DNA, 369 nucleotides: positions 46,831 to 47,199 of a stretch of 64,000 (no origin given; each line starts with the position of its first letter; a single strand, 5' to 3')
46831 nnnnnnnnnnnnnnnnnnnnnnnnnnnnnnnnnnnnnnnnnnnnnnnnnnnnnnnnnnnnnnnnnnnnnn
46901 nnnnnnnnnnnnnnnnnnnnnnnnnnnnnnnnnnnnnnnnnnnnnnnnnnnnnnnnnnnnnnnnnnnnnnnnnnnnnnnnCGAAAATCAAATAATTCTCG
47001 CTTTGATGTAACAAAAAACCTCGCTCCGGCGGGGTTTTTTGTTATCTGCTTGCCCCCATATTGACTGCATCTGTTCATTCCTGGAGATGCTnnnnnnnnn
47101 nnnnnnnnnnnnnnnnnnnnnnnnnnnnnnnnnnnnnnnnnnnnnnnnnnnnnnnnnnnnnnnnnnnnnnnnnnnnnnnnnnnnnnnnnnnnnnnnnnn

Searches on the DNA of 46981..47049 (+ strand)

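Call 39: search_dna_similar(query=window:46981-47049:+, collection=ecoli_genomes, mode=near, max_rows=25, rows=spread)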
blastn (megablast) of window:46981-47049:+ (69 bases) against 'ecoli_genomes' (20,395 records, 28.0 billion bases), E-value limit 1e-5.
Records with a match: 4690; places in all: 8339; records where one place covers at least 80% of the query: 4430.
Genomes with a match: 4690 of 5426; with a place that covers at least 80% of the query: 4430. Places per genome that has any: lowest 1, median 2, highest 3. On chromosomes: 8339 places; on plasmids: 0.
Best place of each record, by identity: >=99% 3232; 95-99% 1458.
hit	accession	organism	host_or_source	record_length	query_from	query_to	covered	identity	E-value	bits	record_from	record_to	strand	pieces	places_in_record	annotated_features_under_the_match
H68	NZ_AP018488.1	Escherichia coli O157:H7 strain PV15-279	Homo sapiens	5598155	1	69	100%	100.0%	2e-27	128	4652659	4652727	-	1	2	rpmG: 50S ribosomal protein L33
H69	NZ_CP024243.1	Escherichia coli O128:H27 strain 90-9281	missing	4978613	1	69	100%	100.0%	2e-27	128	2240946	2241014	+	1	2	rpmG: 50S ribosomal protein L33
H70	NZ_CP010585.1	Escherichia coli strain C41(DE3)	not applicable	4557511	1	69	100%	100.0%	2e-27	128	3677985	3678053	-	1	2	rpmG: 50S ribosomal protein L33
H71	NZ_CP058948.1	Escherichia coli strain SY3626C5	missing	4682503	1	69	100%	100.0%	2e-27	128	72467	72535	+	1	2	rpmG: 50S ribosomal protein L33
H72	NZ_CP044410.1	Escherichia coli strain ecMN1F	Coffea arabica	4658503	1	69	100%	100.0%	2e-27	128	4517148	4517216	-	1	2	rpmG: 50S ribosomal protein L33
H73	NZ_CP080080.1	Escherichia coli strain 19SZHZ886Rt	Homo sapiens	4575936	1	69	100%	100.0%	2e-27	128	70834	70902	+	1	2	rpmG: 50S ribosomal protein L33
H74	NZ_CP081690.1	Escherichia coli strain 0H25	-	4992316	1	69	100%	100.0%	2e-27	128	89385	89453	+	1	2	rpmG: 50S ribosomal protein L33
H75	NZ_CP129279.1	Escherichia coli strain GZM7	Chicken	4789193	1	69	100%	100.0%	2e-27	128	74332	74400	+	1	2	rpmG: 50S ribosomal protein L33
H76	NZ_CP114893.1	Escherichia coli strain CM13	not applicable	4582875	1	69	100%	100.0%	2e-27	128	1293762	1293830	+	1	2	rpmG: 50S ribosomal protein L33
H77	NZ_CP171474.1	Escherichia coli strain 1070/13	Homo sapiens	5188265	1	69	100%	100.0%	2e-27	128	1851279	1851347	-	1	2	rpmG: 50S ribosomal protein L33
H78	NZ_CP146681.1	Escherichia coli strain MS 196-1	Homo sapiens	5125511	1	69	100%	100.0%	2e-27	128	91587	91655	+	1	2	rpmG: 50S ribosomal protein L33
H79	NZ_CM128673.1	Escherichia coli strain EC61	blood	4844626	1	69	100%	100.0%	2e-27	128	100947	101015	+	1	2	rpmG: 50S ribosomal protein L33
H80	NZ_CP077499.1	Escherichia coli O111:H8 strain 7-58 72A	Fly pool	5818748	1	69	100%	100.0%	2e-27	128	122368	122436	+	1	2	rpmG: 50S ribosomal protein L33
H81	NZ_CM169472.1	Escherichia coli strain ESDR8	hospital sewage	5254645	1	69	100%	100.0%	2e-27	128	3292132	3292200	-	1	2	rpmG: 50S ribosomal protein L33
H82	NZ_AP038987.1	Escherichia coli O103:H2 strain PV16-126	Homo sapiens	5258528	1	69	100%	100.0%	2e-27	128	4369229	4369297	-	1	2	rpmG: 50S ribosomal protein L33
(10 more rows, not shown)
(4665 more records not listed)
